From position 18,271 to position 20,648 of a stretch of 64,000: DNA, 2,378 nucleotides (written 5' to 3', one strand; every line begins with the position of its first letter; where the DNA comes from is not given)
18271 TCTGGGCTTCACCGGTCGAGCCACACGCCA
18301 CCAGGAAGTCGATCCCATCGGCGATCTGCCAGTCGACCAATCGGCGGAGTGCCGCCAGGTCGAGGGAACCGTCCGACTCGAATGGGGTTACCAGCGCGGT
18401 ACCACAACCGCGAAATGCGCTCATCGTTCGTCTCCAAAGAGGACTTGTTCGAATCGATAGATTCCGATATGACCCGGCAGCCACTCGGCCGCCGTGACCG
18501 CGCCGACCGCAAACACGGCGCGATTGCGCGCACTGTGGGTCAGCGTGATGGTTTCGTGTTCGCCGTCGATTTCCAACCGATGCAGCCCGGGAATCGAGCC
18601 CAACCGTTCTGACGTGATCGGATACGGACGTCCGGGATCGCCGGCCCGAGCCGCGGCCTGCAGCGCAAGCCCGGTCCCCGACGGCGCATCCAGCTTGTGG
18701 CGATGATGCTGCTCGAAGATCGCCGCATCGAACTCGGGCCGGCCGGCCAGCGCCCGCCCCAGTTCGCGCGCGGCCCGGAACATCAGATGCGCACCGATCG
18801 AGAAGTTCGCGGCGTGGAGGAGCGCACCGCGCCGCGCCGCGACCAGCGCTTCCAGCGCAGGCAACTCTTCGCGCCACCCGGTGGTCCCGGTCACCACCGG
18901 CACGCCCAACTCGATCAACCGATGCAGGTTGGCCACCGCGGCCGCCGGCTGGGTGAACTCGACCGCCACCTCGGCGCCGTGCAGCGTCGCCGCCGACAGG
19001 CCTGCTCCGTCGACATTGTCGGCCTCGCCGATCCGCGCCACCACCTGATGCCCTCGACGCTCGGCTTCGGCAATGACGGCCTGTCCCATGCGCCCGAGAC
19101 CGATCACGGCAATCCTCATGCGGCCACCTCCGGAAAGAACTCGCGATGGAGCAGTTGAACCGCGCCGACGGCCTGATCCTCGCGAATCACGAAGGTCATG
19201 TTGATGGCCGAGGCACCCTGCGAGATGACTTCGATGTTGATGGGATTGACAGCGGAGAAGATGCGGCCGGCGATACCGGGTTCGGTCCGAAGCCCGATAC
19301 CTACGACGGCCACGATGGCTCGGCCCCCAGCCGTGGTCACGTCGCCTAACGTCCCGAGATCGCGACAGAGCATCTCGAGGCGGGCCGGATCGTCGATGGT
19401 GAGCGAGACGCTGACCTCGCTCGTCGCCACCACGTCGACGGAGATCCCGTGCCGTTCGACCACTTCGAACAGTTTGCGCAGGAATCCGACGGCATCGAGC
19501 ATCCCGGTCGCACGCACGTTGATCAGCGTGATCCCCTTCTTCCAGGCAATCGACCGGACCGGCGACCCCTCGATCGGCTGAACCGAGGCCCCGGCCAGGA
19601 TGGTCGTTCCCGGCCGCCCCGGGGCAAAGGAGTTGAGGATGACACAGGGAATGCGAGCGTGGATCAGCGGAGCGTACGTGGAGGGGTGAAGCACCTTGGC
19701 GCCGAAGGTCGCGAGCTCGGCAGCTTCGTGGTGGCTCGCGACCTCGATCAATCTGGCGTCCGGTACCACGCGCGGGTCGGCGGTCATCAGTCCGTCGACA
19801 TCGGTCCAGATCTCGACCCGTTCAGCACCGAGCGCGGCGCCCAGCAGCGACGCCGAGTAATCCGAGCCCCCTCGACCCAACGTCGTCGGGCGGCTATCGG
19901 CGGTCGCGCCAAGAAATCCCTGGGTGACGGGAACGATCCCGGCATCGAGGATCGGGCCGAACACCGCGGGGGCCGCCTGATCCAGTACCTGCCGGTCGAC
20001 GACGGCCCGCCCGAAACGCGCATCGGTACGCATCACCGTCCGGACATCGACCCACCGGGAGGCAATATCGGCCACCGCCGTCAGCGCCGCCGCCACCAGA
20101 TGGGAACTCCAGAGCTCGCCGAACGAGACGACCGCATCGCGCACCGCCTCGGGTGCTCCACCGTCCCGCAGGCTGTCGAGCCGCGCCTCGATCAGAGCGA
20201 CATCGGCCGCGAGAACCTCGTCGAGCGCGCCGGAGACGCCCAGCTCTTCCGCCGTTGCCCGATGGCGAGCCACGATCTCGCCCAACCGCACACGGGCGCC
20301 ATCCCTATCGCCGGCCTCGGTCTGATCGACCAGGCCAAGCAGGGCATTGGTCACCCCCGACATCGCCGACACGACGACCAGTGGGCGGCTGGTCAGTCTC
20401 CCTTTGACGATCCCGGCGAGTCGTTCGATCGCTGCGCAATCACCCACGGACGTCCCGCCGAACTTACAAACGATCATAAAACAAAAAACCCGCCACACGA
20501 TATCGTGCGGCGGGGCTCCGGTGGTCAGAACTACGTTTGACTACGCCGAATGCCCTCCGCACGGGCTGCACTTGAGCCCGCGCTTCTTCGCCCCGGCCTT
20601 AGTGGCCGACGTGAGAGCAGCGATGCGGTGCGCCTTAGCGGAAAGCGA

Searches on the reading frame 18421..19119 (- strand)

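Call 9: search_protein_families(library=pfam, proteins=[window:18421-19119:-], max_evalue=0.001)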
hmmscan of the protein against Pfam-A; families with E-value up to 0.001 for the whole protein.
window:18421-19119:- (232 aa): 3 families
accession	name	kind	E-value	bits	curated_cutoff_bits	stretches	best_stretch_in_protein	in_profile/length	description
PF05173.19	DapB_C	-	7.6e-28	97.5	27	1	109-227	1-121/121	Dihydrodipicolinate reductase, C-terminus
PF01113.26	DapB_N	-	1.8e-15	57.6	25.6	1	1-106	1-124/124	Dihydrodipicolinate reductase, N-terminus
PF03446.21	NAD_binding_2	-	0.00051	20.5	21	1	2-39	1-38/161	NAD binding domain of 6-phosphogluconate dehydrogenase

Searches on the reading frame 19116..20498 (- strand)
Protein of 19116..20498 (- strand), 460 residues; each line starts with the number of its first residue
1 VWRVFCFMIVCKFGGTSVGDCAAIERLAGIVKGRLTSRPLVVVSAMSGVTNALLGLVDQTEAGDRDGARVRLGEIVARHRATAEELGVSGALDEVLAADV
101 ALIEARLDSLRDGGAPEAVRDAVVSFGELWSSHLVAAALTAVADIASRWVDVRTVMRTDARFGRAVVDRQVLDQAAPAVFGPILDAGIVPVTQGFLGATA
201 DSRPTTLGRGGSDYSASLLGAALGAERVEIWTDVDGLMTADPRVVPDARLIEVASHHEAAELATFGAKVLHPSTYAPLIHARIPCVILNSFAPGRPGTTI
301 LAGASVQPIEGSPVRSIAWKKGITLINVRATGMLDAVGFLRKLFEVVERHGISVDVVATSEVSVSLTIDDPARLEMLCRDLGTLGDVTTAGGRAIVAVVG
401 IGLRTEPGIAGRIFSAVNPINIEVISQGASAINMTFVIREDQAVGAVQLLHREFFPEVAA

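Call 9: search_protein_families(library=pfam, proteins=[window:19116-20498:-], max_evalue=0.001)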
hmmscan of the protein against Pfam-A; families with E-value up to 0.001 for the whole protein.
window:19116-20498:- (460 aa): 4 families
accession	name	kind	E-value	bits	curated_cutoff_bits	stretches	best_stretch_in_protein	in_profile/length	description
PF00696.33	AA_kinase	-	5.9e-47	160.8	24.9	1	8-289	2-234/234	Amino acid kinase family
PF22468.2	ACT_9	-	9.1e-28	96.2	27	2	396-454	1-61/61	ACT domain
PF13840.12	ACT_7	-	8.1e-08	32.4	27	1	394-452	7-65/65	ACT domain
PF01842.31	ACT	-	0.00025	21.2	27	0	332-361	6-35/66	ACT domain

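Call 85: find_encoding_contigs(protein=window:19116-20498:-, flank=2000, max_places=4)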
Protein window:19116-20498:- (460 aa): no gene with exactly this product is on record in the collection.
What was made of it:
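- Tried and rejected: It could not be identified through aspartokinase (call 85).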
